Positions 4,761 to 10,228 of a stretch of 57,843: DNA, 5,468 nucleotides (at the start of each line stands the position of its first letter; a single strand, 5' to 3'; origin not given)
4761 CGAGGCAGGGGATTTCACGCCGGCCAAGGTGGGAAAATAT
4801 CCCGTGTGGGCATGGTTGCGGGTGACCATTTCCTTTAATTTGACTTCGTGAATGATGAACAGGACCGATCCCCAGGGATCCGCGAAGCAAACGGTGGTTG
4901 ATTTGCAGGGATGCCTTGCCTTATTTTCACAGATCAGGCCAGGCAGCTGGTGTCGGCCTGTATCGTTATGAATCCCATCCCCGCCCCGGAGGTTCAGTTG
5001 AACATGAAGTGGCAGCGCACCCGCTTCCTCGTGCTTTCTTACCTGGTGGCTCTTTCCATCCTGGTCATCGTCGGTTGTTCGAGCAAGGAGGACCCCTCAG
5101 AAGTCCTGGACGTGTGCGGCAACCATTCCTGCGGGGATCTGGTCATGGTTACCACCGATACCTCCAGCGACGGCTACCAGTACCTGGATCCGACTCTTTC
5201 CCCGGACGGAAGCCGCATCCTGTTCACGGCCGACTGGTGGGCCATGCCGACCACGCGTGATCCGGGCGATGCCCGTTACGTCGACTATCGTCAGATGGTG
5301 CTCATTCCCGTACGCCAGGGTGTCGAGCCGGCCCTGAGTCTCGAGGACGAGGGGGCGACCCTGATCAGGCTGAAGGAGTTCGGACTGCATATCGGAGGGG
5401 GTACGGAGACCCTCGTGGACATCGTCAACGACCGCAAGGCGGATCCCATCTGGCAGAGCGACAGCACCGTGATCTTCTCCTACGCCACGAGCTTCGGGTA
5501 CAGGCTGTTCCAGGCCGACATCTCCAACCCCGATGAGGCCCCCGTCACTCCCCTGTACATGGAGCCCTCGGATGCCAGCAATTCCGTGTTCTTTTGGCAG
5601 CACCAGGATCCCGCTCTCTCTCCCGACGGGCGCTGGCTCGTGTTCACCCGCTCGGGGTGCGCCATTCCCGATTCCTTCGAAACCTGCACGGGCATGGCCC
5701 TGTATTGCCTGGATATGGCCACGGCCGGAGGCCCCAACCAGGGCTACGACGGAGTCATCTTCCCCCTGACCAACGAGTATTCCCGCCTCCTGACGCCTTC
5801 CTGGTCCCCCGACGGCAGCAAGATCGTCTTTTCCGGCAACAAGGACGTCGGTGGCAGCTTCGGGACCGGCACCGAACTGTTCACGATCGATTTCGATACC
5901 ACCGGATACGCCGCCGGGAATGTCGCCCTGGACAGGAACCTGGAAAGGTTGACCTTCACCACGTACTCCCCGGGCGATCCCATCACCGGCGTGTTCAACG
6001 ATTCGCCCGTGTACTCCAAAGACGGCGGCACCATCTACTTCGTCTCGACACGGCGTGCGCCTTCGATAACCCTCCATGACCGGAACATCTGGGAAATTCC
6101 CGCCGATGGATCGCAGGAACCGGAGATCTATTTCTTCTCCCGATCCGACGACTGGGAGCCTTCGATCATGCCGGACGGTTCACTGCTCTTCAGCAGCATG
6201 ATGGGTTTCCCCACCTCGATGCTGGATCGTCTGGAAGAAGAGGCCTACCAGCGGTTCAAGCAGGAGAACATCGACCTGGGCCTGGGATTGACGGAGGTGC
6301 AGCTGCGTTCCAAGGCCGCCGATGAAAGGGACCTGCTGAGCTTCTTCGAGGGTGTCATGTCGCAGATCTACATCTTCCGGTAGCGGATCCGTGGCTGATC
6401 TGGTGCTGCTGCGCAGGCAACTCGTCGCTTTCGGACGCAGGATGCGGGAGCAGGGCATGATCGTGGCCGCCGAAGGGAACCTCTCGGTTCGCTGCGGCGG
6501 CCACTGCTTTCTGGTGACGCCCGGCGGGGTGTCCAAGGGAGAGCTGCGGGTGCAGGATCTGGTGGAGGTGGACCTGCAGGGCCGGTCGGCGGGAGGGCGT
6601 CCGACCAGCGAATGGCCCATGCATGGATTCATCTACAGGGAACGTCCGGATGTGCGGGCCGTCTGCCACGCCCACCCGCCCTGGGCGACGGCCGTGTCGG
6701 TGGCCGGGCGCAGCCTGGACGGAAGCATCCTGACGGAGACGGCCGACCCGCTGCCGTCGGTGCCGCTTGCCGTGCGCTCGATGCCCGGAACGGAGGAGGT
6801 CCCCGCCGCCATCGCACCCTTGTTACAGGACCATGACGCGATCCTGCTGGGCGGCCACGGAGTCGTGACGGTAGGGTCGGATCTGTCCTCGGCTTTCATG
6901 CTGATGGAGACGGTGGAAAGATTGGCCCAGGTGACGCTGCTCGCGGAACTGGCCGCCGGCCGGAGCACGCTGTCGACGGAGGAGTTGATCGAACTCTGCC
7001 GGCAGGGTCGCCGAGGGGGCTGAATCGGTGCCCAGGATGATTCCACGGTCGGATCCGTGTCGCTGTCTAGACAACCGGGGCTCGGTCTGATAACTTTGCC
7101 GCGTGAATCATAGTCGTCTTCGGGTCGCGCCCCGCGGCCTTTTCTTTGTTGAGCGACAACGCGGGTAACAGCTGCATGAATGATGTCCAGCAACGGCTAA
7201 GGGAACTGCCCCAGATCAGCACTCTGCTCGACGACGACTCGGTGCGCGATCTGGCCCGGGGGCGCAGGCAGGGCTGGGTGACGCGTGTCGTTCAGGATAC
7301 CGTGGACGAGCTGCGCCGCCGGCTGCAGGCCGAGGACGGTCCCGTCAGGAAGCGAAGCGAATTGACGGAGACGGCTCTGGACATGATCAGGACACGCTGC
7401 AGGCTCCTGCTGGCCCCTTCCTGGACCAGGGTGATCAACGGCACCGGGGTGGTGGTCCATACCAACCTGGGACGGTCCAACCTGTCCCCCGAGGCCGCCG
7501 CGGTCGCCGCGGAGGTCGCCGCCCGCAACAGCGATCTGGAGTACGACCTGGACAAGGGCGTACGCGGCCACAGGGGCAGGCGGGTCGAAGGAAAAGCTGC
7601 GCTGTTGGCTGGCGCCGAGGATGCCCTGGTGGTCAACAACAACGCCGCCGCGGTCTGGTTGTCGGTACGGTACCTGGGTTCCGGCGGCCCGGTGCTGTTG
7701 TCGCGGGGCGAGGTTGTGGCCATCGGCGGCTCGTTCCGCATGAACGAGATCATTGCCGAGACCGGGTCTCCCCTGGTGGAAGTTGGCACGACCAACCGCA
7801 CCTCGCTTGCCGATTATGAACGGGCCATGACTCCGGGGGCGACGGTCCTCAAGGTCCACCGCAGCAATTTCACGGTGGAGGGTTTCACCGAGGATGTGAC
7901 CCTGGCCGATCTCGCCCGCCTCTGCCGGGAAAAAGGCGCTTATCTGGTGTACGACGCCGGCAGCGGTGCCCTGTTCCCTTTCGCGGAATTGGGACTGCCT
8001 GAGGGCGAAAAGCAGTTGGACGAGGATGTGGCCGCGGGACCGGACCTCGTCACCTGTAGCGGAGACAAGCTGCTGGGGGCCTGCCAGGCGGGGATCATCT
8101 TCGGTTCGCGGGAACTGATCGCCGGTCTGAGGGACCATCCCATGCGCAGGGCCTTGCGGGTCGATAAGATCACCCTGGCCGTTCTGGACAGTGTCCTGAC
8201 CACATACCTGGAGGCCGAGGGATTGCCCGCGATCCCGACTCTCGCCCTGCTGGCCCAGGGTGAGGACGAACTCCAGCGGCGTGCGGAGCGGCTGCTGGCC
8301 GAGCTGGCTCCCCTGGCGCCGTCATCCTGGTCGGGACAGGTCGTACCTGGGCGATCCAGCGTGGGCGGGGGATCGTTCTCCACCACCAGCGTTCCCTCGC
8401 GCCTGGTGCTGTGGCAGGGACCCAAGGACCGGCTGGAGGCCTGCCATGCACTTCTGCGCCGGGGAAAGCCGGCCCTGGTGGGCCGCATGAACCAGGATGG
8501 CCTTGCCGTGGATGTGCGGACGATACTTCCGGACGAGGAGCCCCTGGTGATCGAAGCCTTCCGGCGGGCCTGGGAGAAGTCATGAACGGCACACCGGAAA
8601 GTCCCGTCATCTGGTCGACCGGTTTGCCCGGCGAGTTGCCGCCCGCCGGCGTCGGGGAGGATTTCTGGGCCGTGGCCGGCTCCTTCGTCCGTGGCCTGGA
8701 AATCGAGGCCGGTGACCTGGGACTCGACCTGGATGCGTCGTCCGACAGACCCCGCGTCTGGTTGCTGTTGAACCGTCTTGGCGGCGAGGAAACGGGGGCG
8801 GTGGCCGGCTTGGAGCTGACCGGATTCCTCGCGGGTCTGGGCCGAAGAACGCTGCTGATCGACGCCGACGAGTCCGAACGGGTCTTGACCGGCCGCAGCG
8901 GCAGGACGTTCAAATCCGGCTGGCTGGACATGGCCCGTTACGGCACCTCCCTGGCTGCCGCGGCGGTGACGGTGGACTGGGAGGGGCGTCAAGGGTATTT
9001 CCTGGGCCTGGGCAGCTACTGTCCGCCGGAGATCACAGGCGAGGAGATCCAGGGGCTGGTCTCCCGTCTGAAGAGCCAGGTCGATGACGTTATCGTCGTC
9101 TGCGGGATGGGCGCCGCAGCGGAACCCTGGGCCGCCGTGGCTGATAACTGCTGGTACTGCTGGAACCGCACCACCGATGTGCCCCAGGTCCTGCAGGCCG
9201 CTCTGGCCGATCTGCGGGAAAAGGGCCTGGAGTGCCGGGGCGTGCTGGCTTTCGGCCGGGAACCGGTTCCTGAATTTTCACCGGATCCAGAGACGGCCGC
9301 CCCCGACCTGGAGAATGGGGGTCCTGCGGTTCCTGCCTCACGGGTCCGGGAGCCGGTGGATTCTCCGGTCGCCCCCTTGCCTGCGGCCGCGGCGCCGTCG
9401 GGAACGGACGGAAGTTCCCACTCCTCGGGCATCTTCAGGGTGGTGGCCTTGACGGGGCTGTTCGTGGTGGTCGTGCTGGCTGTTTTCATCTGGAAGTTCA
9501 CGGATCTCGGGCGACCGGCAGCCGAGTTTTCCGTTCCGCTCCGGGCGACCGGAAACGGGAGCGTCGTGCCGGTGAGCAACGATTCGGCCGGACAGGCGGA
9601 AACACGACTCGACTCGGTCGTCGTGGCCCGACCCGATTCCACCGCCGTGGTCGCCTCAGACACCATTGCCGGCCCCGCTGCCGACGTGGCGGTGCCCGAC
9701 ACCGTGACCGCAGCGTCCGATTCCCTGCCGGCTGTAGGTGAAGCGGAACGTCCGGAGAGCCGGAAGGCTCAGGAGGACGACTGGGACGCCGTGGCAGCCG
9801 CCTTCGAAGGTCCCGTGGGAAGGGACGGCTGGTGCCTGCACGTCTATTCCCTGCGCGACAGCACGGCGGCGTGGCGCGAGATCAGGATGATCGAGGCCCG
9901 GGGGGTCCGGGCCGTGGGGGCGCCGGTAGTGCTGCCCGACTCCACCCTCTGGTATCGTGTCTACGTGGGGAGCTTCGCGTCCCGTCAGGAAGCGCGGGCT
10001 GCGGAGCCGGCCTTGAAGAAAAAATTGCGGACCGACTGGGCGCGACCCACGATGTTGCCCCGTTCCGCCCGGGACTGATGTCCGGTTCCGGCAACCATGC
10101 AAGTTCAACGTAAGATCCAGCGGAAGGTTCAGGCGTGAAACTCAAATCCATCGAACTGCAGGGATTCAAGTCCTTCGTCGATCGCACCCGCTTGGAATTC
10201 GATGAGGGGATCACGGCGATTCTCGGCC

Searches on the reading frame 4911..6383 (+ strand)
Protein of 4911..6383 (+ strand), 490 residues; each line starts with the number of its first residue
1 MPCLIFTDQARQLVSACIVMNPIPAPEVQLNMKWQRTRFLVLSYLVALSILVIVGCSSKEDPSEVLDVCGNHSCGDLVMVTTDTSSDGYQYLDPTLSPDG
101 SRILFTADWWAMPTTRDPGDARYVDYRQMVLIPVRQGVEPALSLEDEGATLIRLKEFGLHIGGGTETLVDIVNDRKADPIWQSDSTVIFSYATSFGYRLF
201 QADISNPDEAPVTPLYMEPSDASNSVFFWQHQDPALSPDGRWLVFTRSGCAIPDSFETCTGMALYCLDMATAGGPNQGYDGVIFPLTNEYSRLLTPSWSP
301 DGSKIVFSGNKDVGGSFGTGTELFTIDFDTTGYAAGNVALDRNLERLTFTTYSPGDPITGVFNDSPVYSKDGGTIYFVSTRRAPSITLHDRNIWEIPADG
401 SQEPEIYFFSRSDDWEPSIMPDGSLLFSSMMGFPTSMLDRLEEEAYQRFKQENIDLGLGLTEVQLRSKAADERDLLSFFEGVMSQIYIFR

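Call 9: search_protein_families(library=pfam, proteins=[window:4911-6383:+], max_evalue=0.001)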
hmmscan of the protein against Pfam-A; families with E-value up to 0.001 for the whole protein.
window:4911-6383:+ (490 aa): 1 family
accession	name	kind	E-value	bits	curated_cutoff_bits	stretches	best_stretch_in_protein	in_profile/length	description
PF07676.18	PD40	-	1.5e-20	73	20.9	1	285-317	3-34/38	WD40-like Beta Propeller Repeat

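Call 50: search_protein_families(library=ncbifam, proteins=[window:4911-6383:+], max_evalue=1)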
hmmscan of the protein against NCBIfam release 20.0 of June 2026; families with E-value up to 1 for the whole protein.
window:4911-6383:+ (490 aa): 5 families
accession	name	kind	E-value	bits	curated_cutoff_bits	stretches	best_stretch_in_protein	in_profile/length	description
TIGR02800.1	propeller_TolB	equivalog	8e-09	34.9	343.15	2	363-427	281-338/418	Tol-Pal system beta propeller repeat protein TolB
NF053607.1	CHU_0125_OmpA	equivalog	0.00023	19.8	620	2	234-333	224-313/639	CHU_0125 family OmpA-like outer membrane integrity protein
NF033523.0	lasso_peptidase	equivalog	0.00035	19.5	400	2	234-308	24-105/638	Atxe2 family lasso peptide isopeptidase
NF002183.0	PRK01029.1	equivalog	0.0025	16.9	405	1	285-308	321-344/429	Tol-Pal system protein TolB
NF053518.1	DipepPtdsDpp5Prph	equivalog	0.051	12.1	900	1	296-383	200-270/655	dipeptidyl-peptidase Dpp5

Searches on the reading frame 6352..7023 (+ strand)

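Call 9: search_protein_families(library=pfam, proteins=[window:6352-7023:+], max_evalue=0.001)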
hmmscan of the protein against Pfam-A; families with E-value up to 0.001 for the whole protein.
window:6352-7023:+ (223 aa): 1 family
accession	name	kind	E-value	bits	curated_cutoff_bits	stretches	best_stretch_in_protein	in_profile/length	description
PF00596.27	Aldolase_II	-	9.4e-48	163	22.2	1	23-195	2-182/183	Class II Aldolase and Adducin N-terminal domain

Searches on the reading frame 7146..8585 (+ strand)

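Call 9: search_protein_families(library=pfam, proteins=[window:7146-8585:+], max_evalue=0.001)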
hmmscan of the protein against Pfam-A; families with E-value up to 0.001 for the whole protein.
window:7146-8585:+ (479 aa): 1 family
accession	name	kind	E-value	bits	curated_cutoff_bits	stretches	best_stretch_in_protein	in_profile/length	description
PF03841.19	SelA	-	2.8e-114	382.4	22.8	1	96-460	1-366/367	L-seryl-tRNA selenium transferase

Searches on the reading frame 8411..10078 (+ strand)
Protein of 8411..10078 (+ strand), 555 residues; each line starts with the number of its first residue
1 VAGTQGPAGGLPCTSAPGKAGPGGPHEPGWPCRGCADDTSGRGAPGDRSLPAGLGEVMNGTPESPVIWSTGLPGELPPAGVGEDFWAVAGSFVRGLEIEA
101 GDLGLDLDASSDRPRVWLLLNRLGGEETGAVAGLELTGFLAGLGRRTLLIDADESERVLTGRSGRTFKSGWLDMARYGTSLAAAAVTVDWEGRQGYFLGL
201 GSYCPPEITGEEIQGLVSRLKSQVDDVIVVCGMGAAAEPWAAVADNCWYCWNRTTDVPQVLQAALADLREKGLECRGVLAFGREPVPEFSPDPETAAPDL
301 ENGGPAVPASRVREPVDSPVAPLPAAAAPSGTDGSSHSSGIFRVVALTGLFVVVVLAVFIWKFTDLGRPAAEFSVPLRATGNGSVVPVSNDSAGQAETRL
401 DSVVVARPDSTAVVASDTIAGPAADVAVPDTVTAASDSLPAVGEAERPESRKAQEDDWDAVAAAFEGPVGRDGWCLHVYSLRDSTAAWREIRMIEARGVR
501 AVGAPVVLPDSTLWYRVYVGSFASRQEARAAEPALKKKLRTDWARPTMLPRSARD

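Call 78: search_protein_families(library=pfam, proteins=[window:8411-10078:+], max_evalue=0.0001)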
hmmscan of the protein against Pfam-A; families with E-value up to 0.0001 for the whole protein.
window:8411-10078:+ (555 aa): 1 family
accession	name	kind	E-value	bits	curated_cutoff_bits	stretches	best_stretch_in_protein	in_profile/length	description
PF05036.18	SPOR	-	2.1e-08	34.8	21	1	472-539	3-69/76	SPOR domain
